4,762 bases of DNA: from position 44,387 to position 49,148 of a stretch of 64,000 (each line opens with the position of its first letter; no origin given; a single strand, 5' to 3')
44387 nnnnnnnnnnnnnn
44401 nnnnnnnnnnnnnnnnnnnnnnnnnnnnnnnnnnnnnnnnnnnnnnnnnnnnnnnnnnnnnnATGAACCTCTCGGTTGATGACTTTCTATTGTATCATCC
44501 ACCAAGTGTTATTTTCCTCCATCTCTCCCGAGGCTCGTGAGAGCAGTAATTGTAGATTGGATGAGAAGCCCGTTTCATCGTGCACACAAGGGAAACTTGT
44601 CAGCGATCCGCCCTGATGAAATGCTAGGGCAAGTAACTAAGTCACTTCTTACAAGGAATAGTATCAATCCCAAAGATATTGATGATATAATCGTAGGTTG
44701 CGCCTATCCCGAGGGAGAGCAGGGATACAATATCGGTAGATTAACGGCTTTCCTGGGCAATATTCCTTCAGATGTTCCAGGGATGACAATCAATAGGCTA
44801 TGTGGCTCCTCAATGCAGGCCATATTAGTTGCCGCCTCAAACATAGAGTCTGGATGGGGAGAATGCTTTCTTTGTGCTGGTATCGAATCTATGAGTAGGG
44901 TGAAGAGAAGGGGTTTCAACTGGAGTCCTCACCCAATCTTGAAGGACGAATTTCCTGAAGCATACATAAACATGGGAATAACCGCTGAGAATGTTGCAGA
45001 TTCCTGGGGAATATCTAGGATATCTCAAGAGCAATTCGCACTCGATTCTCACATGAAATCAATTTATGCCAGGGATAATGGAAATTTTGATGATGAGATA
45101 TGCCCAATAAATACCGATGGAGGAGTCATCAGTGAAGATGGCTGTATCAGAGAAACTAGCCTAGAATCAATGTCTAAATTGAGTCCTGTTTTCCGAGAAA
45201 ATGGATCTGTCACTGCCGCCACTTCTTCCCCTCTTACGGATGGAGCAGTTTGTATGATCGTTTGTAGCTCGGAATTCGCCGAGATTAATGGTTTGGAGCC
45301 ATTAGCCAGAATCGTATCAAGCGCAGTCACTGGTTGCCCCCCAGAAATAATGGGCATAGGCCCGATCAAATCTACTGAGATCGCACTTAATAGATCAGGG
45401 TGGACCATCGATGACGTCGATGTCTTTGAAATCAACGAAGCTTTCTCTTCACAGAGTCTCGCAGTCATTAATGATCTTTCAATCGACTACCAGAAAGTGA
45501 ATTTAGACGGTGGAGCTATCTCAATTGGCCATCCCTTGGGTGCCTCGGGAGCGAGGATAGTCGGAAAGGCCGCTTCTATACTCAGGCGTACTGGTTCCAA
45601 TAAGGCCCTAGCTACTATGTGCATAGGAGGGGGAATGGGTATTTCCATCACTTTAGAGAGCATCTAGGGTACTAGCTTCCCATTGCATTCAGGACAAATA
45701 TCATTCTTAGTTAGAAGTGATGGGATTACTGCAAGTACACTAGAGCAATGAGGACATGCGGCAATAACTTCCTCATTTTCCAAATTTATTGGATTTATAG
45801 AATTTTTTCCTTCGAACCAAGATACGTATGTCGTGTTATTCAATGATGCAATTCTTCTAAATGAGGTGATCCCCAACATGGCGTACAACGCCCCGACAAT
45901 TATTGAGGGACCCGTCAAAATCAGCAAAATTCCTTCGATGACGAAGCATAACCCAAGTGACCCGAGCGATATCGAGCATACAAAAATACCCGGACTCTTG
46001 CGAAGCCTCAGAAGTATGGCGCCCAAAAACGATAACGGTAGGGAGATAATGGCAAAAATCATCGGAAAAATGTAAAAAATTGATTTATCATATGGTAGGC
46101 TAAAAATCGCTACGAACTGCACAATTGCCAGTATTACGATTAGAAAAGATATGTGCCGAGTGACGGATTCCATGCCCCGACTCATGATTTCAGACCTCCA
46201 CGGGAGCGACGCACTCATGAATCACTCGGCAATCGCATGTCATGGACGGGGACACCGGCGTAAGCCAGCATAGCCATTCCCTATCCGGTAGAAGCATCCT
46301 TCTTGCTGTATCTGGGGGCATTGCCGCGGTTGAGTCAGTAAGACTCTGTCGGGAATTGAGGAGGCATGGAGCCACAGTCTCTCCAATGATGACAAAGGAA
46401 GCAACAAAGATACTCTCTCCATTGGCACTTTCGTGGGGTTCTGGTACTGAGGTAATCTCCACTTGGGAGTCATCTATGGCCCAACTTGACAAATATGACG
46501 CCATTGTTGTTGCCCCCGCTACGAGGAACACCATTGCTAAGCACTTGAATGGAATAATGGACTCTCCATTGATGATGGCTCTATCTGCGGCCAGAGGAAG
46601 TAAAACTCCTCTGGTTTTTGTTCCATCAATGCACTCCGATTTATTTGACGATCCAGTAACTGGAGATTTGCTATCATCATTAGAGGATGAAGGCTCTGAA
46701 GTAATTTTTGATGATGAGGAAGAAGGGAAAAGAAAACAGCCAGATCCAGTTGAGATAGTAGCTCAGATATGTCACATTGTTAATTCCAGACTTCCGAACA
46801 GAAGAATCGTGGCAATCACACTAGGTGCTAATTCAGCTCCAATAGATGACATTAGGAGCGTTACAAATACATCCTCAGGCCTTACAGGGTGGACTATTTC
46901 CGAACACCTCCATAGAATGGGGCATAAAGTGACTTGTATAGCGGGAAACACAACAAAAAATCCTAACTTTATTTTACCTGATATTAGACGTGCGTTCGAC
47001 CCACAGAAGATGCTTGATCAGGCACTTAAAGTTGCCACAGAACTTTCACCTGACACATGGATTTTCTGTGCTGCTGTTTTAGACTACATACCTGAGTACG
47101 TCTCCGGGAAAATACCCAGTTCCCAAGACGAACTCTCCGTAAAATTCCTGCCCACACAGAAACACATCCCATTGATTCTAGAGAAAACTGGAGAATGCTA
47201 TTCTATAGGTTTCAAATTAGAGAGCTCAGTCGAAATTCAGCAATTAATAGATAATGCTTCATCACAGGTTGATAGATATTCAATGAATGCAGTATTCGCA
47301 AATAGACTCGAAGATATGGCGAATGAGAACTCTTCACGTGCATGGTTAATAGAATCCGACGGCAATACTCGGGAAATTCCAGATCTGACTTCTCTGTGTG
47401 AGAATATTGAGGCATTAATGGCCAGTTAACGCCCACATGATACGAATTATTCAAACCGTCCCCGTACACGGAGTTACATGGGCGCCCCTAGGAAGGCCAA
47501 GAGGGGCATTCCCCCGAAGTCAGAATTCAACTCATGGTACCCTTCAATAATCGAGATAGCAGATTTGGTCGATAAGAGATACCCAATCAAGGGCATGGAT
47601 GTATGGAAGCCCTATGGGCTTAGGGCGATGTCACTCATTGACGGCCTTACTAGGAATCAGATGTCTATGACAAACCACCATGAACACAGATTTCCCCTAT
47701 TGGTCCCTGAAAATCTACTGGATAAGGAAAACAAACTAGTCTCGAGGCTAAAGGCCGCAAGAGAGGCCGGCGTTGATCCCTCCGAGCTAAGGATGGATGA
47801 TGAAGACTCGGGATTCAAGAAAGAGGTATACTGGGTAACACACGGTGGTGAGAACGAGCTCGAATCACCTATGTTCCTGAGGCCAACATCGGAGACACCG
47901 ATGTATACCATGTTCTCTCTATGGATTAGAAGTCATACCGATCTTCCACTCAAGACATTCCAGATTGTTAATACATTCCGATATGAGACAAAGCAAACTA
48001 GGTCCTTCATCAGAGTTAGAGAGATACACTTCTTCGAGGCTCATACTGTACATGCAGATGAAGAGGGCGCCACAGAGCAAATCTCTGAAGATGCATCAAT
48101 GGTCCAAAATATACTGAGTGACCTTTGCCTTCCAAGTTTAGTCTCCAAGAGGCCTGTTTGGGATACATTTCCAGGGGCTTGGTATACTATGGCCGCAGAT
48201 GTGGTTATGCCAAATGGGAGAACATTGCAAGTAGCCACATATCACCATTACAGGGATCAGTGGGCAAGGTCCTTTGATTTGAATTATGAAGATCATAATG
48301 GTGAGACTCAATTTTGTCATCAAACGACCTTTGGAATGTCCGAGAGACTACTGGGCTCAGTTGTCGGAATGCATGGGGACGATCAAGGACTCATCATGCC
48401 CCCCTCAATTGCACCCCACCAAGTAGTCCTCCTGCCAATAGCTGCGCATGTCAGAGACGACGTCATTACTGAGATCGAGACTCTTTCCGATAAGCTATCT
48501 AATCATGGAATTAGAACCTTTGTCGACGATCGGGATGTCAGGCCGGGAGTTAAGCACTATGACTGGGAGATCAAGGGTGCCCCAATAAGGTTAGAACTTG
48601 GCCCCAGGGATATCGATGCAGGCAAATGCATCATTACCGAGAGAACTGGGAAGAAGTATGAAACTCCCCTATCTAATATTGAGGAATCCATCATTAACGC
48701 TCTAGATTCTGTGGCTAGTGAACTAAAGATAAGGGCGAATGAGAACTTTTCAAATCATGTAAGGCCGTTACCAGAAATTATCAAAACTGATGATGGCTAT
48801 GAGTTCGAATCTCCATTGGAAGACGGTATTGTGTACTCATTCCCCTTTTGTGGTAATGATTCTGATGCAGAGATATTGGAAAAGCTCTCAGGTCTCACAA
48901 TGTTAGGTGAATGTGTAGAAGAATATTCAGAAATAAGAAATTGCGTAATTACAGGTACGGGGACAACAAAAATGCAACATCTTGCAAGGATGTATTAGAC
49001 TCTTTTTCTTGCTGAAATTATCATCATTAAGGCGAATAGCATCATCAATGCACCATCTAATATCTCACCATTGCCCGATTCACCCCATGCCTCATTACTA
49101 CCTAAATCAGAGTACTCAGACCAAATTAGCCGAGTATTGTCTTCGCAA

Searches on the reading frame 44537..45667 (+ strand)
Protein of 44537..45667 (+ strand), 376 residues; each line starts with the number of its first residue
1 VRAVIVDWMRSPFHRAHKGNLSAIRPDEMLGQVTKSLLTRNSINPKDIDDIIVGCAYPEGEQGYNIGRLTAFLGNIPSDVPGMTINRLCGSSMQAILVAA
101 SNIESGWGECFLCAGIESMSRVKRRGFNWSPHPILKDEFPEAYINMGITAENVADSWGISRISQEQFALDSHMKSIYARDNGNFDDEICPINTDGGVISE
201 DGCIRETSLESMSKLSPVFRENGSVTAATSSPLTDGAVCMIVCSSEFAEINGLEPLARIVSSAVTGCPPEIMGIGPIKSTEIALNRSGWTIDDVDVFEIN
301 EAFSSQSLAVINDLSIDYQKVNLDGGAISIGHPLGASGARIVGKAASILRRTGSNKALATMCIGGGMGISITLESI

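Call 3: search_protein_families(library=pfam, proteins=[window:44537-45667:+], max_evalue=0.01)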
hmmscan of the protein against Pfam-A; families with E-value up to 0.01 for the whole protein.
window:44537-45667:+ (376 aa): 3 families
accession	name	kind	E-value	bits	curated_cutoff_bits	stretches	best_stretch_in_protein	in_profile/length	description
PF00108.29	Thiolase_N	-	1.5e-58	198.6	26.4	1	4-245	2-259/260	Thiolase, N-terminal domain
PF02803.24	Thiolase_C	-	3.1e-46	156.4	27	1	254-374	2-122/123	Thiolase, C-terminal domain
PF22691.2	Thiolase_C_1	-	2.2e-06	27.9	28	0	278-315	22-59/144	Thiolase C-terminal domain-like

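Call 4: search_protein_families(library=ncbifam, proteins=[window:44537-45667:+], max_evalue=0.01)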
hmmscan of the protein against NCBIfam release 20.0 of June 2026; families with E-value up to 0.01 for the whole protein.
window:44537-45667:+ (376 aa): 45 families (the best 25 are shown)
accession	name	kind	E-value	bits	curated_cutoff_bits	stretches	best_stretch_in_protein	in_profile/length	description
TIGR01930.1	AcCoA-C-Actrans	subfamily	3.1e-121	404.9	240.55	1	5-374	1-385/385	acetyl-CoA C-acyltransferase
NF006553.0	PRK09052.1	equivalog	5.7e-114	381.2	567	1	3-375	8-398/399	acetyl-CoA C-acyltransferase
NF005890.0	PRK07851.1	equivalog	1.1e-111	373.7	580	2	132-375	159-404/406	acetyl-CoA C-acetyltransferase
NF006510.0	PRK08947.1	equivalog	6.4e-110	367.7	519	1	3-374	4-385/387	acetyl-CoA C-acyltransferase FadA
NF005805.0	PRK07661.1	equivalog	4.2e-106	355.2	633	1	3-373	4-388/391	acetyl-CoA C-acetyltransferase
TIGR02445.1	fadA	equivalog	1.1e-98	330.7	591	1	3-374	2-383/385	acetyl-CoA C-acyltransferase FadA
NF006551.0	PRK09050.1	subfamily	1.2e-98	330.8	605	2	145-375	162-400/401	3-oxoadipyl-CoA thiolase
NF006552.0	PRK09051.1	subfamily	6.5e-96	322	565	1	5-375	8-394/395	beta-ketothiolase BktB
TIGR02430.1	pcaF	equivalog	3e-95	319.6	597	2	145-375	161-399/400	3-oxoadipyl-CoA thiolase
NF005033.0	PRK06445.1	equivalog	3.2e-95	319.6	511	1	4-375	6-394/395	acetyl-CoA C-acetyltransferase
NF006001.0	PRK08131.1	equivalog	1.6e-91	307.2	622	2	145-375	161-399/401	3-oxoadipyl-CoA thiolase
NF004853.0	PRK06205.1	subfamily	1.3e-90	304.4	551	2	146-375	161-402/404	acetyl-CoA C-acetyltransferase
NF005494.0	PRK07108.1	equivalog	8.4e-90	301.5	615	1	2-371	3-387/392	acetyl-CoA C-acyltransferase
NF006090.0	PRK08242.1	equivalog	1.3e-89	301.1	514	2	226-375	252-401/402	acetyl-CoA C-acetyltransferase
NF042999.1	bketothiol_BktB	equivalog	1.4e-88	297.9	725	1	5-375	7-393/394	beta-ketothiolase BktB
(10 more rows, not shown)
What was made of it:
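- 44537..45667 (+): Bacterial-type thiolase (acetyl-CoA C-acyl/acetyltransferase). A link to the mevalonate pathway is not established. TIGR01930 scores 405 bits against 240.55, and FadA-like models score next (call 4).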

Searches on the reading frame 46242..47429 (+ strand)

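Call 3: search_protein_families(library=pfam, proteins=[window:46242-47429:+], max_evalue=0.01)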
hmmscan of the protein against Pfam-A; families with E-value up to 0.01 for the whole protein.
window:46242-47429:+ (395 aa): 2 families
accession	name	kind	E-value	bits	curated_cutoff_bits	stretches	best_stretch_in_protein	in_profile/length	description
PF04127.22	DFP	-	2.1e-27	96.6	22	1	189-361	5-177/186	DNA/pantothenate metabolism flavoprotein C-terminal domain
PF02441.25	Flavoprotein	-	2.8e-21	76.2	22.7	1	18-132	2-130/162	Flavoprotein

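Call 4: search_protein_families(library=ncbifam, proteins=[window:46242-47429:+], max_evalue=0.01)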
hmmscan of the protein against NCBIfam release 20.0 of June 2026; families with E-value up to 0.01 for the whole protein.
window:46242-47429:+ (395 aa): 9 families
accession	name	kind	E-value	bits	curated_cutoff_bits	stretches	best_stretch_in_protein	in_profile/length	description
TIGR00521.1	coaBC_dfp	equivalog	3.2e-65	220.7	219.7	1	15-380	2-376/392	bifunctional phosphopantothenoylcysteine decarboxylase/phosphopantothenate--cysteine ligase CoaBC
NF005231.0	PRK06732.1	equivalog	1.4e-19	70.9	265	2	190-289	3-101/229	phosphopantothenate--cysteine ligase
TIGR02114.1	coaB_strep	equivalog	5.4e-17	62.3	217.2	2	190-288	3-100/228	phosphopantothenate--cysteine ligase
TIGR02113.1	coaC_strep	equivalog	1.5e-16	60.7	261.4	1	18-155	2-146/177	phosphopantothenoylcysteine decarboxylase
NF007199.0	PRK09620.1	equivalog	1.9e-08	34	248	1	189-379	5-205/229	hypothetical protein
NF006161.0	PRK08305.1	equivalog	4.2e-08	33.1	156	1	14-126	3-126/196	dipicolinate synthase subunit B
TIGR02700.1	flavo_MJ0208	hypoth_equivalog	1.5e-07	30.9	251.35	1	81-129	82-130/234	dihydromethanopterin reductase (acceptor)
TIGR02699.1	archaeo_AfpA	hypoth_equivalog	2.8e-07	30.3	192.45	1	80-130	74-124/174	archaeoflavoprotein AfpA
TIGR02852.1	spore_dpaB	equivalog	6.2e-06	25.7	229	1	83-126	78-121/187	dipicolinate synthase subunit B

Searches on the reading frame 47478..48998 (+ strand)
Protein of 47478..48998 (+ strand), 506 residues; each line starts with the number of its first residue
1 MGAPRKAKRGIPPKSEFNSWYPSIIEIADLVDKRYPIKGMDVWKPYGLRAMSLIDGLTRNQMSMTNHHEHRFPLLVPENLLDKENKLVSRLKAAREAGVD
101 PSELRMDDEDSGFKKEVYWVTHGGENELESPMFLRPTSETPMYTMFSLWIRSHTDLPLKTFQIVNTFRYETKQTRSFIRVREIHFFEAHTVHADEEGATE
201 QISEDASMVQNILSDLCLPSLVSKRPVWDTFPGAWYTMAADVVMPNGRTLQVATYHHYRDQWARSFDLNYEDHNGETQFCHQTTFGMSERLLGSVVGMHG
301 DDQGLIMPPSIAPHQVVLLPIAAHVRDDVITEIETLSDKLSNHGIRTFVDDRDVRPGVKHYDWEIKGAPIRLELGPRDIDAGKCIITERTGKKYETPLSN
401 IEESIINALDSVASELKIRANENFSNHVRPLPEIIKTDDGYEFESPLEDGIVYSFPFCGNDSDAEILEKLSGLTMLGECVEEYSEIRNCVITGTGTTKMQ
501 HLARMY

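Call 20: search_protein_families(library=pfam, proteins=[window:47478-48998:+], max_evalue=0.001)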
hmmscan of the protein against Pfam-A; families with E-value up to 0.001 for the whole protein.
window:47478-48998:+ (506 aa): 3 families
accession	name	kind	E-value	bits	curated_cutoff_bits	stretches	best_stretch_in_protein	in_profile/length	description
PF00587.30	tRNA-synt_2b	-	8.6e-28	98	29.3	1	126-296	5-176/179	tRNA synthetase class II core domain (G, H, P, S and T)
PF03129.25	HGTP_anticodon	-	5.4e-15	55.8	21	1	315-405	1-91/94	Anticodon binding domain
PF09180.16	ProRS-C_1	-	0.00016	22.2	31.5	1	442-506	3-71/71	Prolyl-tRNA synthetase, C-terminal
